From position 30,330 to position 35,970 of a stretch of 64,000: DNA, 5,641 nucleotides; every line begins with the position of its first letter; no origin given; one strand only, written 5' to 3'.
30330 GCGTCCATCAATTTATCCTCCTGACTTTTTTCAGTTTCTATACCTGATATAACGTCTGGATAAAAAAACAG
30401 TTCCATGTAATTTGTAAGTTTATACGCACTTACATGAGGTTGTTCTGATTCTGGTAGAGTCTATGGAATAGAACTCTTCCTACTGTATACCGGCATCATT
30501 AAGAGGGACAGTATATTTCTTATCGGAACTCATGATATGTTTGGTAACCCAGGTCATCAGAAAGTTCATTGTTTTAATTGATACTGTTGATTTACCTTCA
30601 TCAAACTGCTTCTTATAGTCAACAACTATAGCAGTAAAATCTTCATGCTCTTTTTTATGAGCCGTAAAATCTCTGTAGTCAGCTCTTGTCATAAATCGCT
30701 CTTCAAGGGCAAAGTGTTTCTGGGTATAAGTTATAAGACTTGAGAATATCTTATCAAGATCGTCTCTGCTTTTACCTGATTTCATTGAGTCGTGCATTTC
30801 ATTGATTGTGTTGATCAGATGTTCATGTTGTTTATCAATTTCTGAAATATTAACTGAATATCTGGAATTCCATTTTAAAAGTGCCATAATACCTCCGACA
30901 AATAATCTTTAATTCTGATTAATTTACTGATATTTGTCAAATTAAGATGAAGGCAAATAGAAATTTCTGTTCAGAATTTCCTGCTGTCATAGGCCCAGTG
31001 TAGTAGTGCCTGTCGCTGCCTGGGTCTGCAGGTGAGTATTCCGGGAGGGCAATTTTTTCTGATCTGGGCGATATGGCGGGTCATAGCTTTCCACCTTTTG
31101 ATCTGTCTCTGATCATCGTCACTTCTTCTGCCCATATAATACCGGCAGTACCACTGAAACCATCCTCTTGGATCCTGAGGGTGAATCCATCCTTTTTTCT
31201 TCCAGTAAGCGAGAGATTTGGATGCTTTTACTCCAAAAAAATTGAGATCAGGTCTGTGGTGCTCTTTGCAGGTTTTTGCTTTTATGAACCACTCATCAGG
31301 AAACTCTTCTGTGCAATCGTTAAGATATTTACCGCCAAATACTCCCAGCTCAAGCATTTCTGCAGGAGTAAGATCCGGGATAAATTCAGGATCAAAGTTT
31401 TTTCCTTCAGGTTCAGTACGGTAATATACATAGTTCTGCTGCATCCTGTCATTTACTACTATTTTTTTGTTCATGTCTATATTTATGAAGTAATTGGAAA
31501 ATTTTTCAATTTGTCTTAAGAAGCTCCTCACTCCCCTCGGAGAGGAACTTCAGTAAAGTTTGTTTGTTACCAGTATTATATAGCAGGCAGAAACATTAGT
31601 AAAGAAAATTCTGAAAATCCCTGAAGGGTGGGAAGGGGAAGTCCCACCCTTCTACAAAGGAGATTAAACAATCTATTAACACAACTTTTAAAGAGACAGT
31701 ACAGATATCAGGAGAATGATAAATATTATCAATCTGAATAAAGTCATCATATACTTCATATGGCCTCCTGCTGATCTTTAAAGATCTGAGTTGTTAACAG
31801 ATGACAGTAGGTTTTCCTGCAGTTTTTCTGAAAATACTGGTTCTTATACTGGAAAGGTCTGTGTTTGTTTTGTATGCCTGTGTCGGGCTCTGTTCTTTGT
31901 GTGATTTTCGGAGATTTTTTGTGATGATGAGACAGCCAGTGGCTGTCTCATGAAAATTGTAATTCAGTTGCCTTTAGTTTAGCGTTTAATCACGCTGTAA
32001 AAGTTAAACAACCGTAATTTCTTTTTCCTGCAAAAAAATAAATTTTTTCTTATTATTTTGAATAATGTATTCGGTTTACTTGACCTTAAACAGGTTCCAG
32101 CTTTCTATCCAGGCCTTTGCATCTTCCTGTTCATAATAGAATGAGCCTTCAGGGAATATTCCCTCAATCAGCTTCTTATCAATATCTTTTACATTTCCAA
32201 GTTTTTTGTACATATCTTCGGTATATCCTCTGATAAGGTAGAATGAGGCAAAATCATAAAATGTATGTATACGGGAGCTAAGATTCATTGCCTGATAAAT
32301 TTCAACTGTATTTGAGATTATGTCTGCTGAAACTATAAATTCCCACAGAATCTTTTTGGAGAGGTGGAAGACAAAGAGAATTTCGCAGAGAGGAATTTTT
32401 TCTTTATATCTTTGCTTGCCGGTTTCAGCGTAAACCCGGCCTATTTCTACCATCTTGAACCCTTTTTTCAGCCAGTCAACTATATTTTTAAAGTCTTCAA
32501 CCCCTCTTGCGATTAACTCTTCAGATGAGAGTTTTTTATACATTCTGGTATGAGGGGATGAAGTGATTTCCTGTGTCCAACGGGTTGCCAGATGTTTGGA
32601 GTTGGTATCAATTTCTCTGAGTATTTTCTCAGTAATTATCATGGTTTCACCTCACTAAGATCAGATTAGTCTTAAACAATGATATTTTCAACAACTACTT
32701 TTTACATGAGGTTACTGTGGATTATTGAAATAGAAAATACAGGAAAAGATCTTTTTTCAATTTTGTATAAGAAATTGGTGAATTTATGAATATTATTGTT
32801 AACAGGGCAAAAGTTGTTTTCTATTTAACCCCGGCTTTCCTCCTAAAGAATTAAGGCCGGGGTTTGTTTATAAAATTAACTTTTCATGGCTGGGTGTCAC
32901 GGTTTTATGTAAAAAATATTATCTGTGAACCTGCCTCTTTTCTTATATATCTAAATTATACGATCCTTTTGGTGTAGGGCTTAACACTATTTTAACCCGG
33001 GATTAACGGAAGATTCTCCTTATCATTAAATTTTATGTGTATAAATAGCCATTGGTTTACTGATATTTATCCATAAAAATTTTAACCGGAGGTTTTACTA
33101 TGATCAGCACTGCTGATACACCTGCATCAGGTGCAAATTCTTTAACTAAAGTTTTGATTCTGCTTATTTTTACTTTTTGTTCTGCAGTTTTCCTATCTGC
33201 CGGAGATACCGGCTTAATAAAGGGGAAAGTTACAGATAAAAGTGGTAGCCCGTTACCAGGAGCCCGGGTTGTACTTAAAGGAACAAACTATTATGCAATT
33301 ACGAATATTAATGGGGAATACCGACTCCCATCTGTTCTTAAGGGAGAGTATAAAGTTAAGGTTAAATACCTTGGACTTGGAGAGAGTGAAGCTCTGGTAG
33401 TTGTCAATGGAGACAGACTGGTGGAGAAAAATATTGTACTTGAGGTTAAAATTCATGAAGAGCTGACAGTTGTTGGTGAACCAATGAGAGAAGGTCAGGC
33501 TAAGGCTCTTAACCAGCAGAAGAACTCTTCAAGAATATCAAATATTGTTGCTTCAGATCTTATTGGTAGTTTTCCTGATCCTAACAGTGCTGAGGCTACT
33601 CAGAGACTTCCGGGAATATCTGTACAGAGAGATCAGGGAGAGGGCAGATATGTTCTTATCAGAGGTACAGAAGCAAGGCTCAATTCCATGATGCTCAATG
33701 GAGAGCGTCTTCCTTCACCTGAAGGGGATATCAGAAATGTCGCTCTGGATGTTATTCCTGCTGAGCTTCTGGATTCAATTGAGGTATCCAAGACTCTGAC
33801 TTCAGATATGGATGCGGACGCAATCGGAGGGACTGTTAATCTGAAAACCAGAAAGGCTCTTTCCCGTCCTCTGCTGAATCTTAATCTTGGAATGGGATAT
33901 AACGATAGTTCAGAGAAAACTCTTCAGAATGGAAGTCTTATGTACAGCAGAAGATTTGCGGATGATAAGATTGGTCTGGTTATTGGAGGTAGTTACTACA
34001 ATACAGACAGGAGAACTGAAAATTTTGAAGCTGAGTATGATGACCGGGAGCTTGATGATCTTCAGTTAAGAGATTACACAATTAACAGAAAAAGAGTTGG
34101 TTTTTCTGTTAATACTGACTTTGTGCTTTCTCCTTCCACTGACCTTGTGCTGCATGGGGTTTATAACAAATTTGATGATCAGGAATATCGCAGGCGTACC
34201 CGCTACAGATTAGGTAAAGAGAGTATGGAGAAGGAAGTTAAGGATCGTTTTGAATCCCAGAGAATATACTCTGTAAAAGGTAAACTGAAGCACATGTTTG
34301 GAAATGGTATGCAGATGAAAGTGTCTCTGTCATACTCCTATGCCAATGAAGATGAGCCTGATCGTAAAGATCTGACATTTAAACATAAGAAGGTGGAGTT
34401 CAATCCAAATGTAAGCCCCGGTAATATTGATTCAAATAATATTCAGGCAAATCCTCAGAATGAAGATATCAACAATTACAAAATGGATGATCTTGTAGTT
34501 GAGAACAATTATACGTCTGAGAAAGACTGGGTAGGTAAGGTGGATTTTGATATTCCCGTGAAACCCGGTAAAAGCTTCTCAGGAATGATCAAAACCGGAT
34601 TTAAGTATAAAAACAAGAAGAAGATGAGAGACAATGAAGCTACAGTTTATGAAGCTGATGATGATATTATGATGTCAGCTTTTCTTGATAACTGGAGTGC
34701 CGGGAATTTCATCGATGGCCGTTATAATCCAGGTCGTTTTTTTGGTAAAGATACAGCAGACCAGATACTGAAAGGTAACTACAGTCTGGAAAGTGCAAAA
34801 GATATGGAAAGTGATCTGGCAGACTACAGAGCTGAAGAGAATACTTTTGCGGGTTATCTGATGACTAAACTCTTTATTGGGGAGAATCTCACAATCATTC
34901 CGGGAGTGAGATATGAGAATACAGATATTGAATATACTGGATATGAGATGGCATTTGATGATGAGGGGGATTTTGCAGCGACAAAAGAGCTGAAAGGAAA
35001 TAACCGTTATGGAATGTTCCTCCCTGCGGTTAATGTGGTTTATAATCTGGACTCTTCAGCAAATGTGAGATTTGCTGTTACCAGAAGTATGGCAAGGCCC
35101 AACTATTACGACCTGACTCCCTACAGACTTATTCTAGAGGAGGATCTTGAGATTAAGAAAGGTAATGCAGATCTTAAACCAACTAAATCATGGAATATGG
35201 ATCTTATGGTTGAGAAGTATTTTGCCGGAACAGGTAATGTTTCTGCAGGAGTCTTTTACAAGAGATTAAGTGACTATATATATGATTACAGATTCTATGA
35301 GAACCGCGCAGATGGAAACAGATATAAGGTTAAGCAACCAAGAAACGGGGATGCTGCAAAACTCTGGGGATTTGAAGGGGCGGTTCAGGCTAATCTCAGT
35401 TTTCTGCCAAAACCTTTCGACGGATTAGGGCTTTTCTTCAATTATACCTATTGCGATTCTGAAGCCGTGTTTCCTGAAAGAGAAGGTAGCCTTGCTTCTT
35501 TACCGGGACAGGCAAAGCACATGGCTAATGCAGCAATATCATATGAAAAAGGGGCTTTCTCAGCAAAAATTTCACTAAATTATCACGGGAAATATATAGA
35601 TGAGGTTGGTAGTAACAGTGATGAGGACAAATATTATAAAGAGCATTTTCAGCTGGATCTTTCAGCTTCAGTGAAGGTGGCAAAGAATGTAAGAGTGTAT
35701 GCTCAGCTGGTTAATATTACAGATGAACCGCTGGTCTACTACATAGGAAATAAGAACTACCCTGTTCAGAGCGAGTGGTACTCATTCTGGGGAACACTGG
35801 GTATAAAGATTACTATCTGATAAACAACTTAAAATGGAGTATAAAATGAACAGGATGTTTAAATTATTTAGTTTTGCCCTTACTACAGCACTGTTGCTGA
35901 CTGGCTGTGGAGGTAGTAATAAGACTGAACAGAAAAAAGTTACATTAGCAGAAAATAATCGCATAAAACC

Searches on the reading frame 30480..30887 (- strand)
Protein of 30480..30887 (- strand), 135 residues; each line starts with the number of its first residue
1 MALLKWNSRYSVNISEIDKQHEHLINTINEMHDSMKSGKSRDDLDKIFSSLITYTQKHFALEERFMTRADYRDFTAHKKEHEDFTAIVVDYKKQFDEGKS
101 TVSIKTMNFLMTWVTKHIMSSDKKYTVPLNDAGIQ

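Call 64: search_protein_families(library=pfam, proteins=[window:30480-30887:-], max_evalue=0.001)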
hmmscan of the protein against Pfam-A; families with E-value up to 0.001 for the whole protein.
window:30480-30887:- (135 aa): 1 family
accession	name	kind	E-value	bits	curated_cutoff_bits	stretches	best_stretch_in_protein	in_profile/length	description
PF01814.28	Hemerythrin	-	1.2e-13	52.1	25.3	1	14-125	3-123/127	Hemerythrin HHE cation binding domain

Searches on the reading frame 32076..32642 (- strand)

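Call 64: search_protein_families(library=pfam, proteins=[window:32076-32642:-], max_evalue=0.001)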
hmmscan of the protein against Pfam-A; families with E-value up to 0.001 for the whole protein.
window:32076-32642:- (188 aa): 1 family
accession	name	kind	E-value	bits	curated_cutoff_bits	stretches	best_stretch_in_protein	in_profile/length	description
PF09385.16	HisK_N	-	4.8e-05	23.8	24.4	1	8-142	5-129/129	Histidine kinase N terminal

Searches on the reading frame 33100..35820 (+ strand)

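Call 28: search_protein_families(library=pfam, proteins=[window:33100-35820:+], max_evalue=0.0001)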
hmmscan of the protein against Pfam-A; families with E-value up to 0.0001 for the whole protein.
window:33100-35820:+ (906 aa): 4 families
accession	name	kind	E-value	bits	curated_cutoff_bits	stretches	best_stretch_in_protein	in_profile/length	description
PF00593.30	TonB_dep_Rec_b-barrel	-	2.1e-38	133.8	27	1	414-873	21-436/436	TonB dependent receptor-like, beta-barrel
PF13620.12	CarboxypepD_reg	-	3.2e-15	56.7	32.3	1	40-114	2-81/82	Carboxypeptidase regulatory-like domain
PF13715.12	CarbopepD_reg_2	-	2.8e-14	53.3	32.2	1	40-119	1-81/88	CarboxypepD_reg-like domain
PF07715.20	Plug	-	8e-14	52.5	23.9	1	142-245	4-107/107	TonB-dependent Receptor Plug Domain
